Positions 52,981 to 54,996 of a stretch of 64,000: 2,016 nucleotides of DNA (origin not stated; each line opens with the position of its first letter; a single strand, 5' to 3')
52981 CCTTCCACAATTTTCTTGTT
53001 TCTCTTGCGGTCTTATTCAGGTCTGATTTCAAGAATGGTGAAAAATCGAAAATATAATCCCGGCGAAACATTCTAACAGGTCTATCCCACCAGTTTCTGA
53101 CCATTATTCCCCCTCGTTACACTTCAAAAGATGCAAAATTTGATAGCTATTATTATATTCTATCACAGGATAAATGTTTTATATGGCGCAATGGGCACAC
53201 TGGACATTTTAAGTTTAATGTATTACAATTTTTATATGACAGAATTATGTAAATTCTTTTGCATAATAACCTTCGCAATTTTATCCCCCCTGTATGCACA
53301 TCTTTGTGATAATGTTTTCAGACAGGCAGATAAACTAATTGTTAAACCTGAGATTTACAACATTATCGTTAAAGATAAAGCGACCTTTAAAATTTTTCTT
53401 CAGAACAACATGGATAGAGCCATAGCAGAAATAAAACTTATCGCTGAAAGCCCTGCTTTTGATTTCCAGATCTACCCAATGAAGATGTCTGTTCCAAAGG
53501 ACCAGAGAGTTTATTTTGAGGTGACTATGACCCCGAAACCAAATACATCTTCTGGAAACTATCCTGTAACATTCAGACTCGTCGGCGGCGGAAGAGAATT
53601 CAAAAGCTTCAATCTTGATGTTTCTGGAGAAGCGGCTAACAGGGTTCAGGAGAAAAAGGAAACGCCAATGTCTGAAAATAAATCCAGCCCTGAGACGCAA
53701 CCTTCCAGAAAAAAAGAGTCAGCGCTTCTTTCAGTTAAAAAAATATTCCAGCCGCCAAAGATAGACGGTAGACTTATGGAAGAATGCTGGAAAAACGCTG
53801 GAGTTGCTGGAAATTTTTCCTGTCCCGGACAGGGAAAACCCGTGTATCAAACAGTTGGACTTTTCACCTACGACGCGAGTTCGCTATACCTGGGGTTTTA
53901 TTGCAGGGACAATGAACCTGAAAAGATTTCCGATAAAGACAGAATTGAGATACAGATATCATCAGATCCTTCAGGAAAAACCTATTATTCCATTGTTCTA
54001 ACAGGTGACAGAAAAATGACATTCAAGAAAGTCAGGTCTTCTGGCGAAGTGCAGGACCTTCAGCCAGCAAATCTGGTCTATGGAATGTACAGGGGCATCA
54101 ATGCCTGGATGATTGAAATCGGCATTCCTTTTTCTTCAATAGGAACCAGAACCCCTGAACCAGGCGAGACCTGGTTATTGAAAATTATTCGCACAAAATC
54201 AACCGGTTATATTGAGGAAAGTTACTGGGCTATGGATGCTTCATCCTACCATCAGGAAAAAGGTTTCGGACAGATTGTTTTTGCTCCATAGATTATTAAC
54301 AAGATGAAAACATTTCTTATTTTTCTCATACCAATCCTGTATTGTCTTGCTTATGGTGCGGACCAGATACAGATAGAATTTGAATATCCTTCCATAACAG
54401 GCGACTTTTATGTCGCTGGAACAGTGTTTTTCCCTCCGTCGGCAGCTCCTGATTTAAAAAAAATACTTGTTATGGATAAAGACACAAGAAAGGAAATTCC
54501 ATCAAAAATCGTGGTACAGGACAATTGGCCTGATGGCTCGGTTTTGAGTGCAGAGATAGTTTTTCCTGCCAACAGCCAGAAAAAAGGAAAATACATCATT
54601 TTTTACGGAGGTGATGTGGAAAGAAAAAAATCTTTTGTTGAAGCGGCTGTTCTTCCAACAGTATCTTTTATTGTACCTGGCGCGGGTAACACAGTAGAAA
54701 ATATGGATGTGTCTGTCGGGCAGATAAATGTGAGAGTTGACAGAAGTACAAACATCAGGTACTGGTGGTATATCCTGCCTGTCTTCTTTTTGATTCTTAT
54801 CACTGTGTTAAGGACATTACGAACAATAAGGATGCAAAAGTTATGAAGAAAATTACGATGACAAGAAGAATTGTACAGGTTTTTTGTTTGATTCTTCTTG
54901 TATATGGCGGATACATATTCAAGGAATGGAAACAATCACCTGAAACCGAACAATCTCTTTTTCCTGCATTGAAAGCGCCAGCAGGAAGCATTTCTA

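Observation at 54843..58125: YjiL/YjiM-like module: solo 2-hydroxyacyl-CoA dehydratase subunit, activase, ferredoxin and a NapH-like membrane polyferredoxin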

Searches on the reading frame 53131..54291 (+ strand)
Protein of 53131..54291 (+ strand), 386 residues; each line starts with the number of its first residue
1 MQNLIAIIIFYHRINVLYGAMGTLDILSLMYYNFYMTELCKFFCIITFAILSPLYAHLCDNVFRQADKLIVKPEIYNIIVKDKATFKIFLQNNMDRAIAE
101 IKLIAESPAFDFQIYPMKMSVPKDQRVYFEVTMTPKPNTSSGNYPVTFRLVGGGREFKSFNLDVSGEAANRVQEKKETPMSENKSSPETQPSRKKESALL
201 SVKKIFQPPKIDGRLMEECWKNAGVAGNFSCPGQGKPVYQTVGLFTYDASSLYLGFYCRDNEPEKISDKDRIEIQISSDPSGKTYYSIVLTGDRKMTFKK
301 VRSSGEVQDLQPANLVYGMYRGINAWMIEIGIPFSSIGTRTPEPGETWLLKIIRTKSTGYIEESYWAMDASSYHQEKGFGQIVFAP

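Call 3: search_protein_families(library=pfam, proteins=[window:53131-54291:+], max_evalue=0.01)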
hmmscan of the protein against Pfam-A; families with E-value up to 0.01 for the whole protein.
window:53131-54291:+ (386 aa): 0 families

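Call 24: search_solved_structures(query=A3, max_evalue=5, show_alignments=2)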
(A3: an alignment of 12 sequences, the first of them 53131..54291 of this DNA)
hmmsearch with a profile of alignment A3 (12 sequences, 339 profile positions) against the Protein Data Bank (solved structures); distinct sequences matched with E-value up to 5: 0.

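Call 34: find_homologous_proteins(query=window:53236-54291:+, max_evalue=0.00001)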
Query window:53236-54291:+ (351 aa): 77 proteins with E <= 0.00001 among 1036 candidates.
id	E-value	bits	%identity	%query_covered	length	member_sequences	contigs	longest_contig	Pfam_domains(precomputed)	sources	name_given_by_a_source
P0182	1.8e-237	804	100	100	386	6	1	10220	-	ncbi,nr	ncbi:MAG: hypothetical protein NC902_01815 [Candidatus Omnitrophica bacterium]|nr:hypothetical prote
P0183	8.9e-165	565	73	99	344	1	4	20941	-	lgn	-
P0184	9.3e-163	559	69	100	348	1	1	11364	-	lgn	-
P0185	9.8e-161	552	68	100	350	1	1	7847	-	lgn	-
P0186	1.2e-157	542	71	95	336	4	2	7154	-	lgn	-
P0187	7.0e-155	533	69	97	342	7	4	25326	-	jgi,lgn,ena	-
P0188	3.6e-154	531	70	95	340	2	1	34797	PF06452.17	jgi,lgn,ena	-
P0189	6.4e-150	517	67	97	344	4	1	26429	-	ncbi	ncbi:MAG: hypothetical protein ACP5JO_04170 [Candidatus Ratteibacteria bacterium]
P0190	5.1e-146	504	66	97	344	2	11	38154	-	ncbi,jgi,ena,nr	ncbi:MAG TPA: hypothetical protein PK165_02405 [bacterium]|nr:hypothetical protein [bacterium] HPO51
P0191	1.0e-132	460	70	83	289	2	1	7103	-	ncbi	-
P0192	5.9e-104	365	50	96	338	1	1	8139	PF06452.17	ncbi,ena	-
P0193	1.2e-98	348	50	98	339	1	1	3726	-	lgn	-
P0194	5.1e-98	346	47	99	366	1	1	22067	-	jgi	-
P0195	1.2e-96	341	47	95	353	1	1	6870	-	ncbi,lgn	ncbi:MAG: hypothetical protein ABIK20_02985 [Candidatus Omnitrophota bacterium]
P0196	2.5e-96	340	47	99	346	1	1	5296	PF06452.17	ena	-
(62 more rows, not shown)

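Call 47: predict_structure(alignment_id=A6)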
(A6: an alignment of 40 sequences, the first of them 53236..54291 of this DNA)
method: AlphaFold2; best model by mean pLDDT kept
length: 351 residues; sequences in the alignment: 40
mean_pLDDT: 85.9   pTM: 0.57
mean pLDDT of the five models: 85.9, 83.5, 83.6, 82.6, 82.2
residues with pLDDT >= 90: 226; 70-90: 73; 50-70: 18; < 50: 34
segments of 3 or more residues with pLDDT < 50: 26-29, 131-160
pLDDT, mean of each block of 10 residues (from residue 1): 86 79 50 78 83 90 91 95 92 95 87 90 78 36 36 39 86 97 96 89 96 98 96 97 94 97 96 95 96 98 96 98 94 88 95 85
secondary structure, 60 per line:
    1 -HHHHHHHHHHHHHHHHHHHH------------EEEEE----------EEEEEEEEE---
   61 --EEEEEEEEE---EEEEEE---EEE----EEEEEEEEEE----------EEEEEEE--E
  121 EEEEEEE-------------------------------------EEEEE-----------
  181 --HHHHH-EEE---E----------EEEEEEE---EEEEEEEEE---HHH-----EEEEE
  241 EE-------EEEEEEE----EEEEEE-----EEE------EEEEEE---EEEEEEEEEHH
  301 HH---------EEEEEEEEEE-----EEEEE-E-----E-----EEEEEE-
elements in order: H2-21 E34-38 E49-57 E63-71 E75-80 E84-86 E91-100 E111-117 E120-127 E165-169 H183-187 E189-191 E206-212 E216-224 E236-242 E250-256 E261-266 E272-274 E281-286 E290-298 H299-302 E312-321 E327-331 E345-350

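Call 50: fold_search(model_id=the predicted structure, library=pdb)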
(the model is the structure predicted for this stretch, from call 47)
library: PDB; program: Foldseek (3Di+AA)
matches with E <= 10: 1603; with E <= 0.001: 44
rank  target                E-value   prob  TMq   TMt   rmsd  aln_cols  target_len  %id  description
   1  4jpq_A                5.4e-08  1.00  0.41  0.63   5.9       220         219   12  Crystal structure of a putative carbohydrate-binding protein (BACUNI_03838) from Bacteroides uniformis ATCC 8492 at 2. (released 2013-04-17)
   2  1i82_A                6.2e-08  1.00  0.37  0.65   7.5       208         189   15  FAMILY 9 CARBOHYDRATE-BINDING MODULE FROM THERMOTOGA MARITIMA XYLANASE 10A WITH CELLOBIOSE (released 2001-06-13)
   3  4jpq_B                7.6e-08  1.00  0.41  0.64   5.9       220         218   12  Crystal structure of a putative carbohydrate-binding protein (BACUNI_03838) from Bacteroides uniformis ATCC 8492 at 2. (released 2013-04-17)
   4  7nwn                  2.1e-07  1.00  0.36  0.61   8.3       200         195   12  A carbohydrate binding module family 9 (CBM9) from Caldicellulsiruptor kristjanssonii (released 2021-07-07)
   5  7nwo                  2.4e-07  1.00  0.36  0.62   8.4       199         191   12  A carbohydrate binding module family 9 (CBM9) from Caldicellulosiruptor kristjanssonii in complex with glucose (released 2021-07-07)
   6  2ivf_C                2.1e-06  1.00  0.40  0.61   4.6       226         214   11  Ethylbenzene dehydrogenase from Aromatoleum aromaticum (released 2006-09-14)
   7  7b04_C                4.6e-05  1.00  0.37  0.43   7.3       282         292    9  Structure of Nitrite oxidoreductase (Nxr) from the anammox bacterium Kuenenia stuttgartiensis. (released 2021-07-14)
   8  7akk_E                6.8e-05  0.99  0.20  0.15  20.7       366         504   10  Structure of a complement factor-receptor complex (released 2022-04-13)
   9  7b04_O                7.2e-05  1.00  0.39  0.46   6.3       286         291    8  Structure of Nitrite oxidoreductase (Nxr) from the anammox bacterium Kuenenia stuttgartiensis. (released 2021-07-14)
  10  9ijj_4K               7.6e-05  0.98  0.20  0.18  35.4       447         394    7  In situ structure of the central apparatus in mouse sperm axoneme. (released 2025-06-04)
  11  7sqc_2A               1.2e-04  0.99  0.23  0.11  30.4       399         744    9  Ciliary C1 central pair apparatus isolated from Chlamydomonas reinhardtii (released 2022-04-13)
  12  1w8o_A                1.4e-04  1.00  0.20  0.12  17.5       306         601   11  Contribution of the Active Site Aspartic Acid to Catalysis in the Bacterial Neuraminidase from Micromonospora viridifa (released 2004-09-29)
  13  4kkq_B                1.5e-04  0.97  0.17  0.24  20.3       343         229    9  Crystal structure of Vibrio cholerae RbmA (crystal form 1) (released 2013-05-22)
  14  8jmw_A                1.6e-04  1.00  0.24  0.17  18.3       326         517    8  Fibril form of serine peptidase Vpr (released 2023-12-06)
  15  9i25_C                1.7e-04  1.00  0.23  0.31  15.9       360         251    9  WxLIP from Enterococcus faecium locus A bound to long WxL (released 2026-01-28)
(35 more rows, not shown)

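Call 55: find_related_loci(query=A6, collection=metagenome_contigs, flank=7000)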
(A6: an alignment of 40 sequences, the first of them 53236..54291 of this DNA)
Query A6 (351 aa) in metagenome_contigs; peptide patterns used: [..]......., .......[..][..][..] (x = any residue, [..] = any of these).
59 stretches matched a pattern; 31 encode a relative of the query (tblastn E <= 1e-3); 31 distinct loci.
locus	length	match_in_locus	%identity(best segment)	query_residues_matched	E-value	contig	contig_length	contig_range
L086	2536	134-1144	69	7-350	2e-174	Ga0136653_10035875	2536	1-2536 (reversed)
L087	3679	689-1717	67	1-351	2e-167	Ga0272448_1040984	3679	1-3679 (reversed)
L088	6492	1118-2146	66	4-351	4e-159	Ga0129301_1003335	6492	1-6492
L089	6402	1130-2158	66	4-351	4e-159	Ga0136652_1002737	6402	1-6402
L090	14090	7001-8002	66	10-349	3e-153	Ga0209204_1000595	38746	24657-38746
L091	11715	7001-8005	66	10-350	7e-152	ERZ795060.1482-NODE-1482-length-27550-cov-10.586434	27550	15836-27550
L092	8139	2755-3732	49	7-351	3e-110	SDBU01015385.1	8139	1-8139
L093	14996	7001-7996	48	7-351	1e-103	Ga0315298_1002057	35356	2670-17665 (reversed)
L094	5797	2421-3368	48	20-351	4e-102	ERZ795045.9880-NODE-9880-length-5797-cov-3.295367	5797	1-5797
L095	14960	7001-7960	46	21-351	8e-99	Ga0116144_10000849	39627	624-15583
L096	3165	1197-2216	46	17-351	3e-100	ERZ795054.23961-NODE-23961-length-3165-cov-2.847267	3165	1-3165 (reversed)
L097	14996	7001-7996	46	1-351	8e-97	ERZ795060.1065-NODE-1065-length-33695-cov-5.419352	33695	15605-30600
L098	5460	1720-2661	47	17-351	1e-96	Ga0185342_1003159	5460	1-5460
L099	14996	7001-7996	46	1-351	8e-97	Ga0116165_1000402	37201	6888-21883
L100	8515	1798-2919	43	4-351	6e-91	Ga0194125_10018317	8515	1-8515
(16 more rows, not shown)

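Call 58: search_protein_families(library=ncbifam, alignment_id=A6, max_evalue=0.1)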
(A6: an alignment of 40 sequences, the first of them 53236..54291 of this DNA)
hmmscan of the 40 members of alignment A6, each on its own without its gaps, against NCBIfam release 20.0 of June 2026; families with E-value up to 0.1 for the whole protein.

A. member 1, window:53236-54291:+ (351 aa): 0 families

B. families by the number of members that match (of 40 scanned): 5 families
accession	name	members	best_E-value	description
NF033814.1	copper_CopC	1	0.029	copper homeostasis periplasmic binding protein CopC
NF041740.1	choice_anch_T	1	0.053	choice-of-anchor T family protein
TIGR04461.1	endura_MppQ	1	0.07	enduracididine biosynthesis enzyme MppQ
NF053649.1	HemeDegHumQ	1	0.093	heme-degrading protein HmuQ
TIGR03785.1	marine_sort_HK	1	0.096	proteobacterial dedicated sortase system histidine kinase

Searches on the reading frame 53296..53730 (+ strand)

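Call 26: search_protein_families(library=pfam, proteins=[window:53296-53730:+], max_evalue=10)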
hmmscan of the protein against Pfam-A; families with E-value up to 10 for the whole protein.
window:53296-53730:+ (145 aa): 1 family
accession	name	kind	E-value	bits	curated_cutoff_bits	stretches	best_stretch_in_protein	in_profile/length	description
PF10633.15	NPCBM_assoc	-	0.043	14.4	24.4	1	65-95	45-75/78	NPCBM-associated, NEW3 domain of alpha-galactosidase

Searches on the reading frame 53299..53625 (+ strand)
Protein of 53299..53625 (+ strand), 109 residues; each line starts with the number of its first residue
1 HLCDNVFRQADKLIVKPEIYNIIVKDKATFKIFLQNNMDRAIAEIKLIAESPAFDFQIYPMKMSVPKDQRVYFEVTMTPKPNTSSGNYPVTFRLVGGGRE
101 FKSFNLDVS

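Call 71: search_protein_representatives(protein=window:53299-53625:+)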
Query: 109 residues. Proteins with E-value up to 0.001 (for the whole library): 93; up to 1e-10: 42; up to 1e-30: 15. The best 93 are listed.
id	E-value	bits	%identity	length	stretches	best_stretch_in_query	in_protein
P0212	2.4e-48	178.6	78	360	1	1-107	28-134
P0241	3.6e-46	171.6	76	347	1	1-107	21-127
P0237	3.8e-46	171.6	76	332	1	1-107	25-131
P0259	2.2e-45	169.1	46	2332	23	78-101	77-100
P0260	1.1e-44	166.9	71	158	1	1-108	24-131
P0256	2.9e-44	165.5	72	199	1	1-107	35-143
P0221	5.4e-44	164.6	72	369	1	1-108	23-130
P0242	1.1e-43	163.7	68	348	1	1-107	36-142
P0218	2.9e-42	159.1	72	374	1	1-107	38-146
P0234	2.2e-41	156.3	68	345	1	1-108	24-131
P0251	5.0e-37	142.3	65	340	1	1-107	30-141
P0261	2.8e-33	130.2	75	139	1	1-81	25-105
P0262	6.9e-32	125.8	56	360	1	1-108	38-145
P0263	2.8e-31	123.8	79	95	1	1-73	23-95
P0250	4.7e-31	123.1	68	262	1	23-107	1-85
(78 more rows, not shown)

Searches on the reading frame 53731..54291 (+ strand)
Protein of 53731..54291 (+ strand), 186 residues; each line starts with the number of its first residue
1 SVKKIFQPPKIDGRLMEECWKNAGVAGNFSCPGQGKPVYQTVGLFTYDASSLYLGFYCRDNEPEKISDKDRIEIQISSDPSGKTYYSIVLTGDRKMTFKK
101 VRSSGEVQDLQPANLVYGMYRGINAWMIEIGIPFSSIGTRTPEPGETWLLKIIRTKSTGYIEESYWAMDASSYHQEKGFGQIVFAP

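Call 26: search_protein_families(library=pfam, proteins=[window:53731-54291:+], max_evalue=10)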
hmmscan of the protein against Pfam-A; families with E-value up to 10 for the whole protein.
window:53731-54291:+ (186 aa): 2 families
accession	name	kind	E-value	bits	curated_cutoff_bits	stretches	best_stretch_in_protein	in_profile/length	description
PF06452.16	CBM9_1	-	0.0015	18.9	23.4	1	11-152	1-146/185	Carbohydrate family 9 binding domain-like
PF04960.20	Glutaminase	-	0.11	12.1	27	1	88-136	190-238/286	Glutaminase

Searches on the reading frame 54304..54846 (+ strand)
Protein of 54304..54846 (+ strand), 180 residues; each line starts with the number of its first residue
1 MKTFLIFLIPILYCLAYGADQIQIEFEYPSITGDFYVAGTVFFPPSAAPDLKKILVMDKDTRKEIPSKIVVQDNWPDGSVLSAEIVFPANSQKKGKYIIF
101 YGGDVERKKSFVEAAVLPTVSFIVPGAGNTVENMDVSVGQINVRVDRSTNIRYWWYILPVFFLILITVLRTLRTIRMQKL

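Call 3: search_protein_families(library=pfam, proteins=[window:54304-54846:+], max_evalue=0.01)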
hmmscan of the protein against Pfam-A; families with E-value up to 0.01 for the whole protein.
window:54304-54846:+ (180 aa): 0 families

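Call 25: search_solved_structures(query=A4, max_evalue=5, show_alignments=1)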
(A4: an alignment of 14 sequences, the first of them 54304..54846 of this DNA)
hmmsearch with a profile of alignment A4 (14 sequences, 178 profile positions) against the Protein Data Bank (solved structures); distinct sequences matched with E-value up to 5: 0.

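Call 26: search_protein_families(library=pfam, proteins=[window:54304-54846:+], max_evalue=10)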
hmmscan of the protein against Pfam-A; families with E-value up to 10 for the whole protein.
window:54304-54846:+ (180 aa): 1 family
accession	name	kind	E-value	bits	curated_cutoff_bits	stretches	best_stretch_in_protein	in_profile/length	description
PF13980.11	UPF0370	-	0.66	10.5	28.1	1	152-178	6-32/61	Uncharacterised protein family (UPF0370)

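Call 57: search_protein_families(library=pfam, alignment_id=A4, max_evalue=1)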
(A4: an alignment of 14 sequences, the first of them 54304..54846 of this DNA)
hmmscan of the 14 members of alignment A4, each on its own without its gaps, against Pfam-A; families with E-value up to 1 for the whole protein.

A. member 1, window:54304-54846:+ (180 aa): 1 family
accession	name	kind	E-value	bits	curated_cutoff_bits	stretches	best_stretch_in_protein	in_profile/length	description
PF13980.11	UPF0370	-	0.66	10.5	28.1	1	152-178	6-32/61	Uncharacterised protein family (UPF0370)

B. families by the number of members that match (of 14 scanned): 4 families
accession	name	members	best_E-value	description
PF19501.5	PcRGLX_1st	9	0.00047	PcRGLX-like N-terminal RIFT barrel domain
PF02607.22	B12-binding_2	1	0.045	B12 binding domain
PF19677.4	DUF6179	1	0.39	Family of unknown function (DUF6179)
PF13980.11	UPF0370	1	0.66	Uncharacterised protein family (UPF0370)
